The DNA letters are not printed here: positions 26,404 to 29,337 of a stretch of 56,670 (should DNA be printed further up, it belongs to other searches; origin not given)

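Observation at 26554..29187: Nudix hydrolase fused to a divergent RelA/SpoT-like synthetase domain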

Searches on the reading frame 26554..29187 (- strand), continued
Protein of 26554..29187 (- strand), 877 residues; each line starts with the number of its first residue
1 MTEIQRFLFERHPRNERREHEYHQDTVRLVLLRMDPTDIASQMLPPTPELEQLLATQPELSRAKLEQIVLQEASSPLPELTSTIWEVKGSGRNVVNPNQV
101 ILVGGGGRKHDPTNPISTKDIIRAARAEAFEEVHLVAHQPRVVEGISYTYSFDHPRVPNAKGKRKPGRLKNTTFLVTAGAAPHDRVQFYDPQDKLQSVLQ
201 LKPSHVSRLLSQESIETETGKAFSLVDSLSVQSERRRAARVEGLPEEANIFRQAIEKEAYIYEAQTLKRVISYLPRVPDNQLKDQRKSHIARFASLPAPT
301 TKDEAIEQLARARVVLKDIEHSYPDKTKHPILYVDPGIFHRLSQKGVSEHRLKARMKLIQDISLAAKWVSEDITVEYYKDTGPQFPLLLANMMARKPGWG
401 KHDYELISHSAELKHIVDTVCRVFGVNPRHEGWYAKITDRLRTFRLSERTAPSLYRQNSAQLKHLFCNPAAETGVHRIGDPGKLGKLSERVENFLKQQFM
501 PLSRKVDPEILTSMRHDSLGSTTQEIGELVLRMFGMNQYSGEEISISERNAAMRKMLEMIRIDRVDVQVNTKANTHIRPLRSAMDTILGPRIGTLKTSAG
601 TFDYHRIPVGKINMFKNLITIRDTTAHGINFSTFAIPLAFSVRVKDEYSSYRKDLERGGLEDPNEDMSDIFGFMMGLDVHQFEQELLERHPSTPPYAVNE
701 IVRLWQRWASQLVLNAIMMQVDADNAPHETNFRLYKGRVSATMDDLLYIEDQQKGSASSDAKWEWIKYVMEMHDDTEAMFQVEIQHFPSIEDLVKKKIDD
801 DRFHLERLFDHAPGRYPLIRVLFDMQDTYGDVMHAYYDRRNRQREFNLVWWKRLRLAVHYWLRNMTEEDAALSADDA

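Call 25: search_solved_structures(query=A2, max_evalue=10, show_alignments=3)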
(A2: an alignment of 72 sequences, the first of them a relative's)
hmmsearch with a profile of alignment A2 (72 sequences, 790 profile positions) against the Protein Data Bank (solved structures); distinct sequences matched with E-value up to 10: 125 (the best 60 are shown).
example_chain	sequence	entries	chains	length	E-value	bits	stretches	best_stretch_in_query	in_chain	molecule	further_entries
7syc_A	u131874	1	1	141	2.6e-06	29.5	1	59-121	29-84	7,8-dihydro-8-oxoguanine-triphosphatase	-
1mut_A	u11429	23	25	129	3.8e-06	28.9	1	61-121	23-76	NUCLEOSIDE TRIPHOSPHATE PYROPHOSPHOHYDROLASE | Mutator mutT protein | 7,8-dihydro-8-oxoguanine-triphosphatase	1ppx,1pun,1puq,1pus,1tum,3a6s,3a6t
2o1c_A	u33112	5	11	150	8.6e-06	27.7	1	67-146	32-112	dATP pyrophosphohydrolase | Dihydroneopterin triphosphate diphosphatase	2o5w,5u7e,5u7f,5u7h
4ilq_A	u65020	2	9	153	0.0002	23.2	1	73-142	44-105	CT771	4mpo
1nqy_A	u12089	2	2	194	0.00032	22.5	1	66-108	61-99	CoA pyrophosphatase (MutT/nudix family protein)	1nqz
3ees_A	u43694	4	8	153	0.00035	22.4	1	66-118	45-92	Probable pyrophosphohydrolase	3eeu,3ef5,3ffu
3id9_A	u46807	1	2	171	0.0004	22.2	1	58-104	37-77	MutT/NUDIX family protein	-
2rrk_A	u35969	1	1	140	0.0004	22.2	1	60-154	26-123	CTP pyrophosphohydrolase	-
5qgg_A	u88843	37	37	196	0.00046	22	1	66-112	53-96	Peroxisomal coenzyme A diphosphatase NUDT7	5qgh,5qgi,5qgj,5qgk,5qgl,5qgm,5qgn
9rtp_A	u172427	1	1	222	0.00057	21.7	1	66-112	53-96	Peroxisomal coenzyme A diphosphatase NUDT7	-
5t3p_A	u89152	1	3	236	0.00062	21.6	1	66-112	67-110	Peroxisomal coenzyme A diphosphatase NUDT7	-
3grn_A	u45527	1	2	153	0.00063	21.6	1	63-108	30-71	MutT related protein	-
9t4f_A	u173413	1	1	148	0.00092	21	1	64-122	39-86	Diphosphoinositol polyphosphate phosphohydrolase 1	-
6pck_A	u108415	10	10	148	0.00093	21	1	64-122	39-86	Diphosphoinositol polyphosphate phosphohydrolase 1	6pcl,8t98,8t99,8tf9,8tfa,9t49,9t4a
9t4m_A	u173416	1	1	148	0.00094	21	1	64-121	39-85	Diphosphoinositol polyphosphate phosphohydrolase 1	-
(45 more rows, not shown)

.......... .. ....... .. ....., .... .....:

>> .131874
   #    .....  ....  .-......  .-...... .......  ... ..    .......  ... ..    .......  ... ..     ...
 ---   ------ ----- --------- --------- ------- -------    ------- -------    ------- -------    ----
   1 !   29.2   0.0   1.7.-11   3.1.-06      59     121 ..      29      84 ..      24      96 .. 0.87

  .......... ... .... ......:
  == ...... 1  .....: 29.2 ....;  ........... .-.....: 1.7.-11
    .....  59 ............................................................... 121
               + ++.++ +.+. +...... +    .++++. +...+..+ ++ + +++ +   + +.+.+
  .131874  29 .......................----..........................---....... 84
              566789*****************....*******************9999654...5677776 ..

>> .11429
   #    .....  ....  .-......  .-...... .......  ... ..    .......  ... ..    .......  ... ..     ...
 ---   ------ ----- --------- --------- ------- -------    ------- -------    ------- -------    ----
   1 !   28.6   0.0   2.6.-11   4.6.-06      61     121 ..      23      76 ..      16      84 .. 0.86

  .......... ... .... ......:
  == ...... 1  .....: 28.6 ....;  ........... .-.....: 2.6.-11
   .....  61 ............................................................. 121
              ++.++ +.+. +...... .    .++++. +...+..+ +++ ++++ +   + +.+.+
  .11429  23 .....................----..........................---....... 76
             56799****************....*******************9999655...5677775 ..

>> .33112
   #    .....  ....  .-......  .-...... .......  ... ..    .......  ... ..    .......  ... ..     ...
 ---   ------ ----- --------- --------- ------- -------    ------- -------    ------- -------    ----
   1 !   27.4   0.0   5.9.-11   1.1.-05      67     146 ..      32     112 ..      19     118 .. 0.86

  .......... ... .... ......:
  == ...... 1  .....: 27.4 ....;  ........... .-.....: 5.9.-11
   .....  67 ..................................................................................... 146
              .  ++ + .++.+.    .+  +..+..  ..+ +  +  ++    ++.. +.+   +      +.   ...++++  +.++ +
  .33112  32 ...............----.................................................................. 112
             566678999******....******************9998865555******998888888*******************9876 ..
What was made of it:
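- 28453..29130 (-): N-terminal Nudix-fold domain (about residues 20-245). Family profile against PDB MutT E 2.6e-6 (call 25).
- On Nudix hydrolase superfamily (Pfam PF00293): The family consensus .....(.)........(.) aligns to the MutT box at E 2.6e-6 (call 25).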

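Call 26: find_homologous_proteins(query=A2, max_evalue=0.001)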
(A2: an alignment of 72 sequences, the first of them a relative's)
Query A2 (72 sequences) (877 aa, profile of the alignment): 8 proteins with E <= 0.001 among 8000 candidates.
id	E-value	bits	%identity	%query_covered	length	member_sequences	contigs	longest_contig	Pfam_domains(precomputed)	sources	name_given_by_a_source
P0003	6.2e-256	870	68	98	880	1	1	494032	-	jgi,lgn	-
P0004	6.6e-256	870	62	99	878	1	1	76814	-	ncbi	-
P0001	3.3e-253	861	100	100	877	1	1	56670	-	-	-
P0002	7.7e-251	853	72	98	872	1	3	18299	-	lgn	-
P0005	1.4e-235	803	50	97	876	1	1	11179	-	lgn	-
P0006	2.3e-233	795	48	97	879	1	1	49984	-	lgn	-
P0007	8.7e-226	770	42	97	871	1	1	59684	-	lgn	-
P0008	9.7e-221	754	39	96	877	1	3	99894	-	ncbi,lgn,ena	-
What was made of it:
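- Tried and rejected: Repeating it with the 72-sequence profile returned the same 8 proteins and added nothing (call 26).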

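Call 43: list_cluster_members(proteins=[P0004, P0008, P0010, P0011, P0012, P0015, P0017, P0024, P0042, P0043])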
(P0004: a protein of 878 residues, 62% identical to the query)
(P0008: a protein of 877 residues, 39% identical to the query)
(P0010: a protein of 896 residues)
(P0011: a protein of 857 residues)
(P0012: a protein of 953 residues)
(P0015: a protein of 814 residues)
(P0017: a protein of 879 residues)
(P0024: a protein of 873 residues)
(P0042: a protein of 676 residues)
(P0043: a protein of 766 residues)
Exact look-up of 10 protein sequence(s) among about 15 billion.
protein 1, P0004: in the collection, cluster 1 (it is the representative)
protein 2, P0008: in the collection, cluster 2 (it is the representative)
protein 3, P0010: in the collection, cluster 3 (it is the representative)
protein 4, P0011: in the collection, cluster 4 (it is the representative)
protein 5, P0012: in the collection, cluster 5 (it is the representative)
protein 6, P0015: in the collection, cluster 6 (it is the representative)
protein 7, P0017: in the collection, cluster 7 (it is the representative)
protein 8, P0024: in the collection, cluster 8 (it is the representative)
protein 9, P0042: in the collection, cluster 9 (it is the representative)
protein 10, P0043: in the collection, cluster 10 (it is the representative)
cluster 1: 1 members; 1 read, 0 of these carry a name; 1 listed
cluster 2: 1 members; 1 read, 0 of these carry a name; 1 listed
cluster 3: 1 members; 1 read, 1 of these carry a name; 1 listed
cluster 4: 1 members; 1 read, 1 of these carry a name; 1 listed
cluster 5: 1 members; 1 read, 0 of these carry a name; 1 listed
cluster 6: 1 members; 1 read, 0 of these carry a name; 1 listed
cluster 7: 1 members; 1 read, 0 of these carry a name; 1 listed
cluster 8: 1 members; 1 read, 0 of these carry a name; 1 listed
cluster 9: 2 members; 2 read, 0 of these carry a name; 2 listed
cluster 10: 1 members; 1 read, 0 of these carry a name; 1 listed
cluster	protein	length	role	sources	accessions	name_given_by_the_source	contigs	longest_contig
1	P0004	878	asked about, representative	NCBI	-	-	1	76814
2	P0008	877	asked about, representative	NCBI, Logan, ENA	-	-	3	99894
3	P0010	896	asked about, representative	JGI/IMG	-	hypothetical protein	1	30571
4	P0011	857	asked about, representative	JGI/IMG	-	8-oxo-dGTP pyrophosphatase MutT (NUDIX family)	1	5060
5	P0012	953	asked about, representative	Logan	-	-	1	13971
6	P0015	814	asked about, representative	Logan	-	-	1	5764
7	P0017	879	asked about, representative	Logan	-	-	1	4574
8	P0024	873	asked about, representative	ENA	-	-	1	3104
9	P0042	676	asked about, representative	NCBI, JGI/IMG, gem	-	-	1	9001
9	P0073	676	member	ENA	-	-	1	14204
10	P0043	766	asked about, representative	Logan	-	-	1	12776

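Call 47: search_protein_families(library=padloc, proteins=[P0001, P0011, P0015, P0022, P0042, P0043, P0047, P0049], max_evalue=0.01)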
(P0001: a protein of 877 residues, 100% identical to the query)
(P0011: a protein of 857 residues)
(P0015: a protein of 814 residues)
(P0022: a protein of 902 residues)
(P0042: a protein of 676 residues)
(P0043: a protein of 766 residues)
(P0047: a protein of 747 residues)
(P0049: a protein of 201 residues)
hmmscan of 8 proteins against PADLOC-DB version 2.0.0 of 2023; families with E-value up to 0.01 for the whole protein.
P0001 (877 aa): 0 families

P0011 (857 aa): 1 family
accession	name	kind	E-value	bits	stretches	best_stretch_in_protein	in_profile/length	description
PDLC04899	PDC-S07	-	0.00092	16.9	1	87-139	37-85/135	-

P0015 (814 aa): 0 families

P0022 (902 aa): 1 family
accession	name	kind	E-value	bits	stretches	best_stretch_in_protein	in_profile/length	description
PDLC04899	PDC-S07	-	4.8e-06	24.3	1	124-159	26-61/135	-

P0042 (676 aa): 1 family
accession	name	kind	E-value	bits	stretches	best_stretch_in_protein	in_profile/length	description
PDLC04899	PDC-S07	-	7.4e-07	26.9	1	49-94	18-63/135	-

P0043 (766 aa): 0 families

P0047 (747 aa): 0 families

P0049 (201 aa): 0 families

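Call 48: search_protein_families(library=pfam, proteins=[P0011, P0015, P0018, P0022, P0033, P0035, P0042, P0047, P0049, P0056], max_evalue=1)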
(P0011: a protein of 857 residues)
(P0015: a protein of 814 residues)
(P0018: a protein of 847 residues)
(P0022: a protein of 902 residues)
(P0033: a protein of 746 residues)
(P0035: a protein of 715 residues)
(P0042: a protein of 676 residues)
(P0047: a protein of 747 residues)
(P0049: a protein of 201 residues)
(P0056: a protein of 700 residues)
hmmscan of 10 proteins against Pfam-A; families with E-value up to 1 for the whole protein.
P0011 (857 aa): 1 family
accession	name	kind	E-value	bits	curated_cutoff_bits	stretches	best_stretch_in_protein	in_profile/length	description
PF00293.34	NUDIX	-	9.2e-05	22.9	21.1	1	79-135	25-79/134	NUDIX domain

P0015 (814 aa): 1 family
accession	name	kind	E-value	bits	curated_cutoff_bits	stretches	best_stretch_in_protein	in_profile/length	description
PF00293.34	NUDIX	-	0.03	14.8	21.1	1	76-181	25-118/134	NUDIX domain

P0018 (847 aa): 0 families

P0022 (902 aa): 2 families
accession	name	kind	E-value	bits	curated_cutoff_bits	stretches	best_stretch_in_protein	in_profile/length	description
PF00293.34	NUDIX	-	1.9e-07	31.6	21.1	1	119-186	17-82/134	NUDIX domain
PF17784.7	Sulfotransfer_4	-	0.35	11.1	22.8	0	548-606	10-67/215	Sulfotransferase domain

P0033 (746 aa): 2 families
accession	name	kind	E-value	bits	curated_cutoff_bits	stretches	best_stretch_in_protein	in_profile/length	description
PF00293.34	NUDIX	-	0.0015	19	21.1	1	67-159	17-110/134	NUDIX domain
PF21278.2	YlmH_1st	-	0.11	13.1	27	0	137-177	17-57/65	YlmH, N-terminal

P0035 (715 aa): 2 families
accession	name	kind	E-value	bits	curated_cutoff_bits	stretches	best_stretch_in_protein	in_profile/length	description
PF00293.34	NUDIX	-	2.6e-10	40.9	21.1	1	50-127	17-97/134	NUDIX domain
PF14973.11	TINF2_N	-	0.014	16.2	29.4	1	227-273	83-129/149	TERF1-interacting nuclear factor 2 N-terminus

P0042 (676 aa): 3 families
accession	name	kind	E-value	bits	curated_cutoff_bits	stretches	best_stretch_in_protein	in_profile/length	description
PF00293.34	NUDIX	-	3.1e-12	47.1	21.1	1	49-116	15-81/134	NUDIX domain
PF19777.4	DUF6263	-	0.0028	17.8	26.7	1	167-267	12-108/196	Family of unknown function (DUF6263)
PF09174.15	Maf1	-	0.073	13.6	28.9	1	179-257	42-113/174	Maf1 regulator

P0047 (747 aa): 4 families
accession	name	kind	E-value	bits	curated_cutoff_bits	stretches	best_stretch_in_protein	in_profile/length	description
PF07956.16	DUF1690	-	0.08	13.8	29.7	1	174-286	14-120/139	Protein of Unknown function (DUF1690)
PF02520.22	ANIS5_cation-bd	-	0.12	13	29.3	1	232-280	50-98/109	SXP/RAL-2 family protein Ani s 5-like, metal-binding domain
PF14523.12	Syntaxin_2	-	0.13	12.7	26.5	1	214-282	47-114/134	Syntaxin-like protein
PF21521.3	MYO6_lever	-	0.89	10.2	27.3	1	208-266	64-121/141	Myosin VI, lever arm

P0049 (201 aa): 0 families

P0056 (700 aa): 0 families

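Call 73: find_related_loci(query=A5, collection=metagenome_contigs, flank=8000)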
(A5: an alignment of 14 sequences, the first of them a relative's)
Query A5 (877 aa) in metagenome_contigs; peptide patterns used: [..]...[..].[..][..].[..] (x = any residue, [..] = any of these).
16 stretches matched a pattern; 1 encode a relative of the query (tblastn E <= 1e-3); 1 distinct loci.
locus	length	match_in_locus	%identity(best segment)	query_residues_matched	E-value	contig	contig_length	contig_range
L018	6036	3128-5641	28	17-865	4e-85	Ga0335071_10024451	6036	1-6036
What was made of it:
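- Tried and rejected: A5 in metagenome contigs gave one extra 6-kb locus (call 73).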

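Call 75: find_encoding_contigs(protein=P0008, flank=10000, max_places=2)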
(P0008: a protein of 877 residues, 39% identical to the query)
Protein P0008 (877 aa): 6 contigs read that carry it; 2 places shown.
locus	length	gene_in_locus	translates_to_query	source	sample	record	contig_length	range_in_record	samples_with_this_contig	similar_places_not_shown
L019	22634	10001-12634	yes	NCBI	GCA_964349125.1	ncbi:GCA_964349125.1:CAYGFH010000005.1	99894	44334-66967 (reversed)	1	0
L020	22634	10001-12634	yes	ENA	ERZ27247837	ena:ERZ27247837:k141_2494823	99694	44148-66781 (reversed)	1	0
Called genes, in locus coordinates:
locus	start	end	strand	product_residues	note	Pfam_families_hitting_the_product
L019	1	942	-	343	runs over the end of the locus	PF03807:F420_oxidored (faint), PF02826:2-Hacid_dh_C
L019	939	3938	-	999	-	PF00697:PRAI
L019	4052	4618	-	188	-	PF13238:AAA_18 (weak)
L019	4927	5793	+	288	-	-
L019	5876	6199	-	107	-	-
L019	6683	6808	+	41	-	-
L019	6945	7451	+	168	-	-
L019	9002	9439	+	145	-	-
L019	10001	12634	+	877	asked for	-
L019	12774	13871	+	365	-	-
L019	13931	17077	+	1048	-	-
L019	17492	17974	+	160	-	-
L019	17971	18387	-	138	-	PF00334:NDK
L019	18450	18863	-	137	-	-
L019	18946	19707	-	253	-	-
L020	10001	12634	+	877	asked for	-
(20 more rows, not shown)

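Call 93: find_encoding_contigs(protein=P0042, flank=7000, max_places=2)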
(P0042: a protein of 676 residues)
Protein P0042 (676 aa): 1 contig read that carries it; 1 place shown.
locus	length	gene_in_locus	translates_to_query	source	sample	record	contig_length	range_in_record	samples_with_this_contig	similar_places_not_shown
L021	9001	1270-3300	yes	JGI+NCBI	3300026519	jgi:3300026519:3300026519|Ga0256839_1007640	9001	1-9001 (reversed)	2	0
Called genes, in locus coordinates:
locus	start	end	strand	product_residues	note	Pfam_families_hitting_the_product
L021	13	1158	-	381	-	PF07995:GSDH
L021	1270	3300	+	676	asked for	PF00293:NUDIX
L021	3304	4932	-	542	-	PF13231:PMT_2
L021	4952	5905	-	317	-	PF01745:IPT (faint), PF01715:IPPT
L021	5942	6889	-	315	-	PF00763:THF_DHG_CYH, PF02882:THF_DHG_CYH_C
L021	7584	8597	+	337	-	PF01867:Cas_Cas1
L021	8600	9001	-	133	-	?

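Call 94: find_encoding_contigs(protein=P0010, flank=7000, max_places=1)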
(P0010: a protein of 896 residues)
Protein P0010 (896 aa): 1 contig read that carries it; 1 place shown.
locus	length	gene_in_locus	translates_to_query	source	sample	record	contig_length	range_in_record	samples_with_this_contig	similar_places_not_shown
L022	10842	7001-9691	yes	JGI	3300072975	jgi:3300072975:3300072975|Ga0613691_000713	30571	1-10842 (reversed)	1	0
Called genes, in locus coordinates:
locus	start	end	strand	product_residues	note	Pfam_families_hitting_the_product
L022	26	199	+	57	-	-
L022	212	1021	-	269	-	PF03808:Glyco_tran_WecG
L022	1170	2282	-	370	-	PF00022:Actin (weak), PF06723:MreB_Mbl, PF00012:HSP70, PF14450:FtsA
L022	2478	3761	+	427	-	PF08308:PEGA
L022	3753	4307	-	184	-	-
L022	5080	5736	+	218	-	PF02545:Maf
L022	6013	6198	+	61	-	-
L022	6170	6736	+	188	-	-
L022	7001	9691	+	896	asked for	-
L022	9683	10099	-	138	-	PF00334:NDK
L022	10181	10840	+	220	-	?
